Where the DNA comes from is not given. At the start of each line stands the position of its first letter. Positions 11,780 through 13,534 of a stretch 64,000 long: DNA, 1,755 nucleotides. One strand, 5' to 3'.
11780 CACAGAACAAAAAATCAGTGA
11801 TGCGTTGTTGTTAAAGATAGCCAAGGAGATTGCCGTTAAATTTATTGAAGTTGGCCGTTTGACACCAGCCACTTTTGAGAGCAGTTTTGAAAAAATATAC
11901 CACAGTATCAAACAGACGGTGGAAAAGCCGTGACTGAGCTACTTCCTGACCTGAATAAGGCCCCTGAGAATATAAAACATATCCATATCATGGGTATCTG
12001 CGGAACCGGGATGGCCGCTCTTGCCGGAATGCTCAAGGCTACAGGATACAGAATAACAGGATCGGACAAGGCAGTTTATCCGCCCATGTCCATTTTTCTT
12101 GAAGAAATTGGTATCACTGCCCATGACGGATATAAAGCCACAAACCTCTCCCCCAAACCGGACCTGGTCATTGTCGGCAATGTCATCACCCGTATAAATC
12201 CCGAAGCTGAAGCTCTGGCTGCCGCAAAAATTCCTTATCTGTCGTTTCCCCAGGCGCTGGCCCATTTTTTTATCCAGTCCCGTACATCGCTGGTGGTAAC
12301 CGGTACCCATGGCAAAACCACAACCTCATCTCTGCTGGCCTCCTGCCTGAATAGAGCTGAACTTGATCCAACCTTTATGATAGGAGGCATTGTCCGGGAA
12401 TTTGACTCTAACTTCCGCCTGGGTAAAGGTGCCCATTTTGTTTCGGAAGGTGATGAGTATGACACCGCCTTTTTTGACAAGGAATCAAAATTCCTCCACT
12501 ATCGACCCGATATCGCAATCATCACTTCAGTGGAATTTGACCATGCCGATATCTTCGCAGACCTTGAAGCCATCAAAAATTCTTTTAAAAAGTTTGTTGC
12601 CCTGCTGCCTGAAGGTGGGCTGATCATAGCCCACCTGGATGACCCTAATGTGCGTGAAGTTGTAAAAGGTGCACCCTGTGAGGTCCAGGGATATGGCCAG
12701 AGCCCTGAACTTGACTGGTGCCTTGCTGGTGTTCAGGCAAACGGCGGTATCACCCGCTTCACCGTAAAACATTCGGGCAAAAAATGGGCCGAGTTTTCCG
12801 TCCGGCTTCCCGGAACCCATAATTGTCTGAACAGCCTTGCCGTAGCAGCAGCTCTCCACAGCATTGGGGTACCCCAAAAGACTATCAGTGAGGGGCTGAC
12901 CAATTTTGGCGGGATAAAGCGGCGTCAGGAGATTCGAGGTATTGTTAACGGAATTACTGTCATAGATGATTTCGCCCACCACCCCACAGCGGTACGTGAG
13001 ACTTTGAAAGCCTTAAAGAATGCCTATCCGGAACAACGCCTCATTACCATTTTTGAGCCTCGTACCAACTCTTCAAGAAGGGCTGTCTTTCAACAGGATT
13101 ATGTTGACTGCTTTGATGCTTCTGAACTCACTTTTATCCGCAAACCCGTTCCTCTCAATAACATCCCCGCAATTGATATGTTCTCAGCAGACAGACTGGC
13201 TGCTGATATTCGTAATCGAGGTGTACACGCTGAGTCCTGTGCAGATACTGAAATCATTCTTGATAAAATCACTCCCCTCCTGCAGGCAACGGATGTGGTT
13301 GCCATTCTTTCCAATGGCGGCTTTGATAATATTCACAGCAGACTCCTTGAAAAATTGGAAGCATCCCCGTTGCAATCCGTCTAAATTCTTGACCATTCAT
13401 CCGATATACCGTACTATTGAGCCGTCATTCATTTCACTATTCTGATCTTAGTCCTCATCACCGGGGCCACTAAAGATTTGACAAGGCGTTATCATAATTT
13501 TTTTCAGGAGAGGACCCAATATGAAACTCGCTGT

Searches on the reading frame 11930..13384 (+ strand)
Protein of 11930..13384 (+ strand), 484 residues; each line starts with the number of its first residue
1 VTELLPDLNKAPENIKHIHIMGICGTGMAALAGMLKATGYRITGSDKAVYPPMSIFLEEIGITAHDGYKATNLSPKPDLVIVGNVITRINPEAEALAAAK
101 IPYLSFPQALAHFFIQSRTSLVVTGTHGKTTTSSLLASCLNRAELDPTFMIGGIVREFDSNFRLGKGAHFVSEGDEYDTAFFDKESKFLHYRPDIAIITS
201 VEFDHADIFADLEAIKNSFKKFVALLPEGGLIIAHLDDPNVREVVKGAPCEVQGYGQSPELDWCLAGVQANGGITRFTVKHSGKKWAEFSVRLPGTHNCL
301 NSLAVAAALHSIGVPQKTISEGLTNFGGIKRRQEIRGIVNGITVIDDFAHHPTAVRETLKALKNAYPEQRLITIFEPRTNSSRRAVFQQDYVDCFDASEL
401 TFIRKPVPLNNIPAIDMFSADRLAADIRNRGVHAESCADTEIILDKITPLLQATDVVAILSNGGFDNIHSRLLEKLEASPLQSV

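Call 48: search_protein_families(library=pfam, proteins=[window:11930-13384:+], max_evalue=0.00001)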
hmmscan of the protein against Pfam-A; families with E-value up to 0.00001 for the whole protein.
window:11930-13384:+ (484 aa): 3 families
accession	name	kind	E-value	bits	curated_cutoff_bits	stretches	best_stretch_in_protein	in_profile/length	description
PF08245.18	Mur_ligase_M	-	4.3e-26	92.6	24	1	123-308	1-199/200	Mur ligase middle domain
PF01225.30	Mur_ligase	-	1.4e-17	64.3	21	1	17-114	1-91/95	Mur ligase family, catalytic domain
PF02875.26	Mur_ligase_C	-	1.7e-14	55.2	28.4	1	331-463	1-127/127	Mur ligase, glutamate ligase domain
